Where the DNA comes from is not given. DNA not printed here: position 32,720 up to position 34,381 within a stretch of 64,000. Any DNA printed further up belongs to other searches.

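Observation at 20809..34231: Four tandem secreted SGNH esterase paralogs built as catalytic head - variable stalk - common C-terminal module (stalk = none, collagen-like, 12 repeats, 18 repeats)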

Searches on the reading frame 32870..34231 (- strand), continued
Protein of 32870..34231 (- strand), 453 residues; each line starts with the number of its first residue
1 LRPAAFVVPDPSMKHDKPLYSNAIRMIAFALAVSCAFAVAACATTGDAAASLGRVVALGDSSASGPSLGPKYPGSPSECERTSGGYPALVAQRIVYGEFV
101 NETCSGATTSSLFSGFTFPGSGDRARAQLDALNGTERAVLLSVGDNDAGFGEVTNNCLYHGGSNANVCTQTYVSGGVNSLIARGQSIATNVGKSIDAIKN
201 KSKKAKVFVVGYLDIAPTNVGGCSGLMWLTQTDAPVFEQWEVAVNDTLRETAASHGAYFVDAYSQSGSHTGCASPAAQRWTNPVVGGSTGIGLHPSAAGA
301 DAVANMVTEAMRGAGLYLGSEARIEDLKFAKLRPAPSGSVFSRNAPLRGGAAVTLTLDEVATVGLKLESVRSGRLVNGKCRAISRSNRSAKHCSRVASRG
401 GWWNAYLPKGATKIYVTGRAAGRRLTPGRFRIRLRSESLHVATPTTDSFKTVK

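Call 63: find_encoding_contigs(protein=P0014, flank=10000, max_places=1)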
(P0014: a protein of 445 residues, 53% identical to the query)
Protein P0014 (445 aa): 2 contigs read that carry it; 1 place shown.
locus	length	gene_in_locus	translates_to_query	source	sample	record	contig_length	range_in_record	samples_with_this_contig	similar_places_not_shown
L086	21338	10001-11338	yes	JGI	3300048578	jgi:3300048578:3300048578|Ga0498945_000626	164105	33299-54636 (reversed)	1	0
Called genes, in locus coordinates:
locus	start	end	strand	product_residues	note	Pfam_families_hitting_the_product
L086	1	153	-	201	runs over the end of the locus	PF00440:TetR_N, PF17932:TetR_C_24 (weak)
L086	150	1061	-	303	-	PF00378:ECH_1, PF16113:ECH_2, PF00378:ECH_1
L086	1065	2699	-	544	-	PF18158:AidB_N, PF02770:Acyl-CoA_dh_M, PF00441:Acyl-CoA_dh_1, PF08028:Acyl-CoA_dh_2, PF22924:ACOX_C_alpha1 (weak)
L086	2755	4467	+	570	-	PF02366:PMT, PF13231:PMT_2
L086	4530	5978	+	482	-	-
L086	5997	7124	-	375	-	PF24684:Vgb_lyase, PF21959:DUF6923 (faint)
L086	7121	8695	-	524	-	-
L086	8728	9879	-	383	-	PF00108:Thiolase_N, PF02803:Thiolase_C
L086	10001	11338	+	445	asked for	PF13472:Lipase_GDSL_2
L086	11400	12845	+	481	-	PF13472:Lipase_GDSL_2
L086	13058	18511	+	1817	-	PF13472:Lipase_GDSL_2 (weak), PF17936:Big_6 (faint), PF19077:Big_13 (faint), PF24421:Ig_J (faint)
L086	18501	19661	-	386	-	PF02771:Acyl-CoA_dh_N, PF02770:Acyl-CoA_dh_M, PF00441:Acyl-CoA_dh_1, PF08028:Acyl-CoA_dh_2 (weak)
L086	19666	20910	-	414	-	PF02771:Acyl-CoA_dh_N, PF02770:Acyl-CoA_dh_M, PF00441:Acyl-CoA_dh_1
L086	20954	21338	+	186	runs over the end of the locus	PF02525:Flavodoxin_2, PF03358:FMN_red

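Call 69: fold_search(model_id=the predicted structure, library=pdb)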
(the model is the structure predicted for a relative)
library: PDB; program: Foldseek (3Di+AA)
matches with E <= 10: 1433; with E <= 0.001: 99
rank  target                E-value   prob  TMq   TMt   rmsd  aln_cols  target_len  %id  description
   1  1esc                  6.2e-15  1.00  0.52  0.74   4.1       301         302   21  THE MOLECULAR MECHANISM OF ENANTIORECOGNITION BY ESTERASES (released 1995-10-15)
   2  4hyq                  2.2e-14  1.00  0.46  0.83   3.6       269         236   26  Crystal structure of phospholipase A1 from Streptomyces albidoflavus NA297 (released 2013-05-29)
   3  5mal_A                1.6e-12  1.00  0.45  0.81   3.2       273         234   24  Crystal structure of extracelular lipase from Streptomyces rimosus at 1.7A resolution (released 2017-06-14)
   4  4xvh                  1.8e-07  1.00  0.33  0.42   7.2       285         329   17  Crystal structure of a Corynascus thermopiles (Myceliophthora fergusii) carbohydrate esterase family 2 (CE2) enzyme plus (released 2015-02-11)
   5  4q9a_A                2.7e-07  1.00  0.33  0.61   6.1       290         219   15  Crystal structure of a putative GDSL-like lipase (PARMER_00689) from Parabacteroides merdae ATCC 43184 at 2.86 A resol (released 2014-06-25)
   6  4q9a_B                3.9e-07  1.00  0.34  0.63   5.9       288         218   15  Crystal structure of a putative GDSL-like lipase (PARMER_00689) from Parabacteroides merdae ATCC 43184 at 2.86 A resol (released 2014-06-25)
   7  7bxc_J                6.5e-07  1.00  0.33  0.60   6.6       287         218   12  Crystal structure of Ca_00311 form II (released 2021-04-21)
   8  5hoe_A                7.7e-07  1.00  0.33  0.62   7.3       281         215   15  Crystal structrue of Est24, a carbohydrate acetylesterase from Sinorhizobium meliloti (released 2016-04-27)
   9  8j9f_A                9.7e-07  0.97  0.16  0.11  22.4       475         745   10  Structure of STG-hydrolyzing beta-glucosidase 1 (PSTG1) (released 2024-04-10)
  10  8zbc_C                1.2e-06  1.00  0.33  0.61   7.5       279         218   14  An acyltransferase with selective perhydrolytic activity (released 2025-04-30)
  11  9lql_B                1.2e-06  0.97  0.16  0.11  22.8       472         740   10  Structure of STG-hydrolyzing beta-glucosidase 1 (PSTG1) complexed with heptyl 1-thio-beta-D-glucopyranoside (released 2026-02-04)
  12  2wab_A                1.4e-06  1.00  0.31  0.40   7.3       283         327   14  Structure of an active site mutant of a family two carbohydrate esterase from Clostridium thermocellum in complex with (released 2009-03-24)
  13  3c1u                  1.5e-06  1.00  0.30  0.52   8.8       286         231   18  D192N mutant of Rhamnogalacturonan acetylesterase (released 2008-08-05)
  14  9lql_C                1.5e-06  0.97  0.17  0.11  22.5       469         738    9  Structure of STG-hydrolyzing beta-glucosidase 1 (PSTG1) complexed with heptyl 1-thio-beta-D-glucopyranoside (released 2026-02-04)
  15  2q0q_A                1.7e-06  1.00  0.31  0.57   7.5       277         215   17  Structure of the Native M. Smegmatis Aryl Esterase (released 2007-12-11)
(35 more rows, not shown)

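Call 78: find_encoding_contigs(protein=P0015, flank=10000, max_places=1)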
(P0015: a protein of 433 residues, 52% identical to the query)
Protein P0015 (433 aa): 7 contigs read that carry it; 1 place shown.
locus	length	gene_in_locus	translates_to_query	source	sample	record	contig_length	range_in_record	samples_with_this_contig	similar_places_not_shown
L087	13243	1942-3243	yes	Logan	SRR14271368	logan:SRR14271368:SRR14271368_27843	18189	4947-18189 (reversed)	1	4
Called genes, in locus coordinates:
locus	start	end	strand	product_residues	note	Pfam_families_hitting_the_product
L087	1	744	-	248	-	?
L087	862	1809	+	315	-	PF13472:Lipase_GDSL_2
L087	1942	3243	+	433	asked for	PF13472:Lipase_GDSL_2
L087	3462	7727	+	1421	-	PF12733:Cadherin-like (faint), PF09136:Glucodextran_B (faint), PF27332:TP_0781 (faint)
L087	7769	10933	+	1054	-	PF13472:Lipase_GDSL_2, PF12733:Cadherin-like (faint), PF09136:Glucodextran_B (faint)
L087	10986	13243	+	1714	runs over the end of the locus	PF13472:Lipase_GDSL_2, PF09136:Glucodextran_B (faint), PF12733:Cadherin-like (faint), PF23157:DUF7055 (faint)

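Call 79: find_encoding_contigs(protein=P0006, flank=10000, max_places=1)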
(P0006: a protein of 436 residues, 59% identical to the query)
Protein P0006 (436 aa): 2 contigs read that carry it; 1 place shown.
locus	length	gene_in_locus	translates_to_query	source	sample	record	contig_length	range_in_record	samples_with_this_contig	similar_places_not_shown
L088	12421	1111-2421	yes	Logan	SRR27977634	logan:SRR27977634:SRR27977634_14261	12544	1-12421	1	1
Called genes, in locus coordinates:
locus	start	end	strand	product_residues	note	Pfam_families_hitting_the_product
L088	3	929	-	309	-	?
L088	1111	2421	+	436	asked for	PF13472:Lipase_GDSL_2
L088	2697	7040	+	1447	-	PF13472:Lipase_GDSL_2 (weak), PF09829:DUF2057 (faint), PF09136:Glucodextran_B (faint), PF12733:Cadherin-like (faint), PF27332:TP_0781 (faint)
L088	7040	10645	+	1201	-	PF13472:Lipase_GDSL_2, PF17957:Big_7 (faint)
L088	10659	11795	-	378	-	PF02771:Acyl-CoA_dh_N, PF02770:Acyl-CoA_dh_M (weak), PF00441:Acyl-CoA_dh_1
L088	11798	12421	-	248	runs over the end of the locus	?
